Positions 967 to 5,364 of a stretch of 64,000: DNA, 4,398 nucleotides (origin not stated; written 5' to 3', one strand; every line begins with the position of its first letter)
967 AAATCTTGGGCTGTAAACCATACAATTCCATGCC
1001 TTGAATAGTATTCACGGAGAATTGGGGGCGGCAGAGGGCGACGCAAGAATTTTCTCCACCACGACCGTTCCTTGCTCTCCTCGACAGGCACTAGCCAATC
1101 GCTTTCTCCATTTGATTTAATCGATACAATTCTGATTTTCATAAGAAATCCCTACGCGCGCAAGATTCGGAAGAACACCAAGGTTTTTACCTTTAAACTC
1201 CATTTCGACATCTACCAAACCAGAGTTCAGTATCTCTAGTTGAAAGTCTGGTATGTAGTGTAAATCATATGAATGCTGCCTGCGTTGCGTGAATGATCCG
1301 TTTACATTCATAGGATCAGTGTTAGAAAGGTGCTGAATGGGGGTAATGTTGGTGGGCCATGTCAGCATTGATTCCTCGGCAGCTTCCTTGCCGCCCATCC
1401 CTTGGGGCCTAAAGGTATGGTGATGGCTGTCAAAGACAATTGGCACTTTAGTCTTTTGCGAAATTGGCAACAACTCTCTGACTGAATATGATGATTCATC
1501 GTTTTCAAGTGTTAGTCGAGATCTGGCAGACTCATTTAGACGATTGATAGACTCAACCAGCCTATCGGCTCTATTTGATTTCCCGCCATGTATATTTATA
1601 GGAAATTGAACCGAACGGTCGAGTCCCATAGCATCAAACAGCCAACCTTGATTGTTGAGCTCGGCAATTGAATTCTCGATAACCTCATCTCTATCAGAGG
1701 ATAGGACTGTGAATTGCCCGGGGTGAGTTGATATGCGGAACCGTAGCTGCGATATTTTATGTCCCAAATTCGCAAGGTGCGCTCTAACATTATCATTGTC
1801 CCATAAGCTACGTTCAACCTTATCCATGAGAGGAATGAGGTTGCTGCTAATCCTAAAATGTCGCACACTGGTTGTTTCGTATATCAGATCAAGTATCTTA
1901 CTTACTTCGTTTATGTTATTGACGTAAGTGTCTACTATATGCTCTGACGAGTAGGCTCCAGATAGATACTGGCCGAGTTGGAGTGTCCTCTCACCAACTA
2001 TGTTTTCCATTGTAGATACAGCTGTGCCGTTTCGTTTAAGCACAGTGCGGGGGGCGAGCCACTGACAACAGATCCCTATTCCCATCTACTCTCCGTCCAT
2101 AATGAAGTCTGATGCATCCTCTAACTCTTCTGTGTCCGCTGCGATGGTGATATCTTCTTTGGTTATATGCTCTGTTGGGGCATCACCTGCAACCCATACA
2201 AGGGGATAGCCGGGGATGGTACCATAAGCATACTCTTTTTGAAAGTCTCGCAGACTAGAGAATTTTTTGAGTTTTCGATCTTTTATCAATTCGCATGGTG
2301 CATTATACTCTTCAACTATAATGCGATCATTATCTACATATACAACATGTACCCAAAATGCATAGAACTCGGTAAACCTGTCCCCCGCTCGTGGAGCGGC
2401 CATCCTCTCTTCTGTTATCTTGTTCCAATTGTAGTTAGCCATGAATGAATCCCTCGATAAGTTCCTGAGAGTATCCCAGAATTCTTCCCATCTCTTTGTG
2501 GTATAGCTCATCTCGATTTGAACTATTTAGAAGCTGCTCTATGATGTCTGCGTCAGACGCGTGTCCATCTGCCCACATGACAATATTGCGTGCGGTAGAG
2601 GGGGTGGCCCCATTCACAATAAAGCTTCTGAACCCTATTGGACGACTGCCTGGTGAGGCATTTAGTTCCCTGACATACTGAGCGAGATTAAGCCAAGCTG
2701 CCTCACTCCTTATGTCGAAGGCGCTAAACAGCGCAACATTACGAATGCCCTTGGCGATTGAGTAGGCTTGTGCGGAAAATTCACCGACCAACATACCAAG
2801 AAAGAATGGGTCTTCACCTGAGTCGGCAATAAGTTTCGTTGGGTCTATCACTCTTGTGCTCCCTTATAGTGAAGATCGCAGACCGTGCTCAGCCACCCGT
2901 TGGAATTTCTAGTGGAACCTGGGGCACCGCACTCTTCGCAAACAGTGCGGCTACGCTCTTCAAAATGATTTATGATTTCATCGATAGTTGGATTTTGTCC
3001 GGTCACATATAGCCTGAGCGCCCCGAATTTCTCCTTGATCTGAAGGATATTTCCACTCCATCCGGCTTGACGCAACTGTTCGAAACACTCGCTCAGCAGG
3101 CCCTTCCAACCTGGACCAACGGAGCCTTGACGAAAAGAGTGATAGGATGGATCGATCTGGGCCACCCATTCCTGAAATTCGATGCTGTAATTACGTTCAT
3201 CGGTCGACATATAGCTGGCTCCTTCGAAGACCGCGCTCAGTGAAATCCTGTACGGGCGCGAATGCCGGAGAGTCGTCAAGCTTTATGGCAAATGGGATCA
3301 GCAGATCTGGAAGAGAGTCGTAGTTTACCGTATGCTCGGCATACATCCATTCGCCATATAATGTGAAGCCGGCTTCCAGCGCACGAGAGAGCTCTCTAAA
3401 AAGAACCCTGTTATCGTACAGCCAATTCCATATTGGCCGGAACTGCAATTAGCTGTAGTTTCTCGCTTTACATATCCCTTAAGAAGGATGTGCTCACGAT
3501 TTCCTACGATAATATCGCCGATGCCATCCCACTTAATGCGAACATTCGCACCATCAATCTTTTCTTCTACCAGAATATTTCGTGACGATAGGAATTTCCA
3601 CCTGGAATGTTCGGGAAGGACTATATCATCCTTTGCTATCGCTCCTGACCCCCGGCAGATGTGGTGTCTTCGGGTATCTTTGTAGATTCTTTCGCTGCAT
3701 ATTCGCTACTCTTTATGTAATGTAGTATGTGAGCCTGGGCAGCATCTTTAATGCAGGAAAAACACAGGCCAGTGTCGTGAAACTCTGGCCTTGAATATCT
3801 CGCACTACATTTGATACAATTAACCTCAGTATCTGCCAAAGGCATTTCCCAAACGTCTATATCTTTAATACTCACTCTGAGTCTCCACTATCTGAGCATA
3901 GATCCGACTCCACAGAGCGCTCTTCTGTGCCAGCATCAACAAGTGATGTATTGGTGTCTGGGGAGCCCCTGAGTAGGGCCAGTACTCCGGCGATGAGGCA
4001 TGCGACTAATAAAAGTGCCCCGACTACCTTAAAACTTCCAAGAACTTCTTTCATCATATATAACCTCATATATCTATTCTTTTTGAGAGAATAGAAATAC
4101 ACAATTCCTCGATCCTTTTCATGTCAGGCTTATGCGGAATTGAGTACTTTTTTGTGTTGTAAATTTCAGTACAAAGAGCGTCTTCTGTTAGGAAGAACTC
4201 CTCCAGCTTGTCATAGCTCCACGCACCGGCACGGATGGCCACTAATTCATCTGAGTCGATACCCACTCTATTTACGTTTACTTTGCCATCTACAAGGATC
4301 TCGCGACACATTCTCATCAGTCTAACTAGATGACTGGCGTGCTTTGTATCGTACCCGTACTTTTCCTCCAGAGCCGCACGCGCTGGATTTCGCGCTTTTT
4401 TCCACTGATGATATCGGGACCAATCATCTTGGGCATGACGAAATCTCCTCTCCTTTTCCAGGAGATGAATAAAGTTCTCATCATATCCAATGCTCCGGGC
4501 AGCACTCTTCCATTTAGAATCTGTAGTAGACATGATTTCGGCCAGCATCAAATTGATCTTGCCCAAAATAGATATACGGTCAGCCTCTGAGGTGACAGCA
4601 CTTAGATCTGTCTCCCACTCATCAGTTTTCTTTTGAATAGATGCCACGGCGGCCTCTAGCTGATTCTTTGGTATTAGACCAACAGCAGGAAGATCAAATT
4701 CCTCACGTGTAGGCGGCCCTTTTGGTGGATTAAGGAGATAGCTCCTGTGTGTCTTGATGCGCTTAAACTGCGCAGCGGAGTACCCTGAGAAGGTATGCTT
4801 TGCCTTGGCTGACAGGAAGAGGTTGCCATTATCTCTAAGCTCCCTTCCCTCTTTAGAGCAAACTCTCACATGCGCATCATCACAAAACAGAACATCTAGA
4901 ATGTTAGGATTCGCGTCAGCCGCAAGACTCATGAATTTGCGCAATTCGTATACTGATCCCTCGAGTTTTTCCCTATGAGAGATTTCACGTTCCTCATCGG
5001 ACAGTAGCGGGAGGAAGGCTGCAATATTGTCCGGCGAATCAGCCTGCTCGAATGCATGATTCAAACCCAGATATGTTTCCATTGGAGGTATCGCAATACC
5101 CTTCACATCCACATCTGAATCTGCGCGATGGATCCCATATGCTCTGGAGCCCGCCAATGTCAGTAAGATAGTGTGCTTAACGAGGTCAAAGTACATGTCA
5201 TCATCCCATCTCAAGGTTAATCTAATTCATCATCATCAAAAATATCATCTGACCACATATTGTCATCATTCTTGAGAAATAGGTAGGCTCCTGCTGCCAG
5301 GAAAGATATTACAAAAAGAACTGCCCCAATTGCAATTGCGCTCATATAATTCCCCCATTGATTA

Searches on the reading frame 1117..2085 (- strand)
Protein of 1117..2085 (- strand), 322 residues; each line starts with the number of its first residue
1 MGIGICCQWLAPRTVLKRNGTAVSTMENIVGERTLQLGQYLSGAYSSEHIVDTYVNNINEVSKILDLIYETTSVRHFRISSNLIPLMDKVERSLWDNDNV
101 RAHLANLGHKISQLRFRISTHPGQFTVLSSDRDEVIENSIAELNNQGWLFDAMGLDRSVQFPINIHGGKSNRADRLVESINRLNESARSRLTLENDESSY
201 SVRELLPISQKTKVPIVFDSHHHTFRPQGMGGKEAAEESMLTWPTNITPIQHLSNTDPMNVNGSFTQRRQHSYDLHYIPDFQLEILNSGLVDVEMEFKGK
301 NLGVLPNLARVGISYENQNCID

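Call 16: search_protein_families(library=pfam, proteins=[window:1117-2085:-], max_evalue=0.01)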
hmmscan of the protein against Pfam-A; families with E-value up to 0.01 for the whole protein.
window:1117-2085:- (322 aa): 1 family
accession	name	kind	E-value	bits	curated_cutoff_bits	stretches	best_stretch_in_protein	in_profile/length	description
PF03851.20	UvdE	-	5.5e-49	167.3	24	1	33-272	32-265/275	UV-endonuclease UvdE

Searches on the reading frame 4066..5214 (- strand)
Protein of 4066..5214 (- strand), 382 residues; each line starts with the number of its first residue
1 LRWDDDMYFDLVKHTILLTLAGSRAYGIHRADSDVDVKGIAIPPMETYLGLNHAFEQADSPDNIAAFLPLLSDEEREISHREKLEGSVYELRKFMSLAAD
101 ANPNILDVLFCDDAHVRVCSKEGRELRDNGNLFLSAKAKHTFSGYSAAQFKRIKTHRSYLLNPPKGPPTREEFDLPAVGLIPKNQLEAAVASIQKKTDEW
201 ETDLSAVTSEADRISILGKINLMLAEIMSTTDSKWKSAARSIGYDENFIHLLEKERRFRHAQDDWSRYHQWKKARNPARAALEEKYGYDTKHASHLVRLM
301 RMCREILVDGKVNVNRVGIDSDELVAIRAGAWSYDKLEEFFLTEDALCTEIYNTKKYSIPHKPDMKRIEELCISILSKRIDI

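Call 16: search_protein_families(library=pfam, proteins=[window:4066-5214:-], max_evalue=0.01)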
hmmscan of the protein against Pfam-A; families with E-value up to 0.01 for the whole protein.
window:4066-5214:- (382 aa): 1 family
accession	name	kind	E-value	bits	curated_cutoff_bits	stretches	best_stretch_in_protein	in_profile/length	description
PF10127.15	RlaP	-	3.1e-20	73.4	23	1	15-154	20-141/249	RNA repair pathway DNA polymerase beta family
